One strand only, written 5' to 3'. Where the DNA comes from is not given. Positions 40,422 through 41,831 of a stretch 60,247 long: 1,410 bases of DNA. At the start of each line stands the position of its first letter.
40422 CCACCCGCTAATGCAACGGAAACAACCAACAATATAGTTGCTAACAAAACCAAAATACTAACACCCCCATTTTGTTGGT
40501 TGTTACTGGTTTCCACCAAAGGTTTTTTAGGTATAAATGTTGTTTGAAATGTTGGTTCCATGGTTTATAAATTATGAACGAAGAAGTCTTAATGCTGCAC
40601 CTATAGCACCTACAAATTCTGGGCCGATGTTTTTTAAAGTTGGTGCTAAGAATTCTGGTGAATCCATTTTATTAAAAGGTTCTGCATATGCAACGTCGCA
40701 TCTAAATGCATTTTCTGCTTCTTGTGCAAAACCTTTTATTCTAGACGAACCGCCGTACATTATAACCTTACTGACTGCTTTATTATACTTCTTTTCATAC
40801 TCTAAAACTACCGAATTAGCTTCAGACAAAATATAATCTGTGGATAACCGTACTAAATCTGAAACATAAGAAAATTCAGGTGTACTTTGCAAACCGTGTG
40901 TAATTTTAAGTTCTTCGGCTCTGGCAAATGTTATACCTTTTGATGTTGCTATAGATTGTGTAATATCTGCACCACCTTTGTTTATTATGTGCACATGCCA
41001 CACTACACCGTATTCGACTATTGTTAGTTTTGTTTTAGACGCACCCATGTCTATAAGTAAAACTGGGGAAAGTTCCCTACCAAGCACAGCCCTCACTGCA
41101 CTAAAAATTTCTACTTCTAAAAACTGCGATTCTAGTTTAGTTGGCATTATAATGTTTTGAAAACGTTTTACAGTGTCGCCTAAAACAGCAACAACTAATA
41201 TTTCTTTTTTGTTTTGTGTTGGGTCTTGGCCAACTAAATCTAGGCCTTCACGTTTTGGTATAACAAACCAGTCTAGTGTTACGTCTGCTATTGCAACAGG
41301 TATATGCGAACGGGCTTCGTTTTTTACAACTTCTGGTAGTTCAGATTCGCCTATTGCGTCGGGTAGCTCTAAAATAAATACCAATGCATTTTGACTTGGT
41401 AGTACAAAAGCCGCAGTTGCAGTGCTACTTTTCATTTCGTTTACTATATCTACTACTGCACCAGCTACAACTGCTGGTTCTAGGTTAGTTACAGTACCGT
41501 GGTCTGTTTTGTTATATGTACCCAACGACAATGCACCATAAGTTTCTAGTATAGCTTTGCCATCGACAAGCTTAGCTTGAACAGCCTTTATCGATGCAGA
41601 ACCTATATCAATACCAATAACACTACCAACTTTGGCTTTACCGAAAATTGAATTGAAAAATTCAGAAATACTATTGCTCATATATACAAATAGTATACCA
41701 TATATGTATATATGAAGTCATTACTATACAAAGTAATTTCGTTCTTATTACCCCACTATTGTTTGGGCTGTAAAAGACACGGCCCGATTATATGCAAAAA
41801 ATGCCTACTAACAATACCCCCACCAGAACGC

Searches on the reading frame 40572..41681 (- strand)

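Call 15: search_protein_families(library=ncbifam, max_evalue=0.001, proteins=[window:40572-41681:-])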
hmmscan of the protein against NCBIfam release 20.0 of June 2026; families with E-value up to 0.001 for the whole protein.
window:40572-41681:- (369 aa): 6 families
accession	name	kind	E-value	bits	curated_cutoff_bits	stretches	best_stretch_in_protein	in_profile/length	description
TIGR01175.1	pilM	subfamily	8.4e-32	110.5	133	1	20-365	4-346/348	type IV pilus assembly protein PilM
NF045709.1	Amuc_1101_fam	equivalog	2e-22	79.8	650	1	18-266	4-238/608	Amuc_1101 family PilM-like pilus complex protein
TIGR01174.1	ftsA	equivalog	1.3e-15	57.4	175.85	1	160-269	149-260/371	cell division protein FtsA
NF007009.0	PRK09472.1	equivalog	2.5e-08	33.4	409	1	21-264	10-263/420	cell division protein FtsA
TIGR02529.1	EutJ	subfamily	5.8e-06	25.9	152.1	1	195-330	100-222/239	ethanolamine utilization protein EutJ family protein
NF011660.0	PRK15080.1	equivalog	1.1e-05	24.9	182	1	172-331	111-256/277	ethanolamine utilization protein EutJ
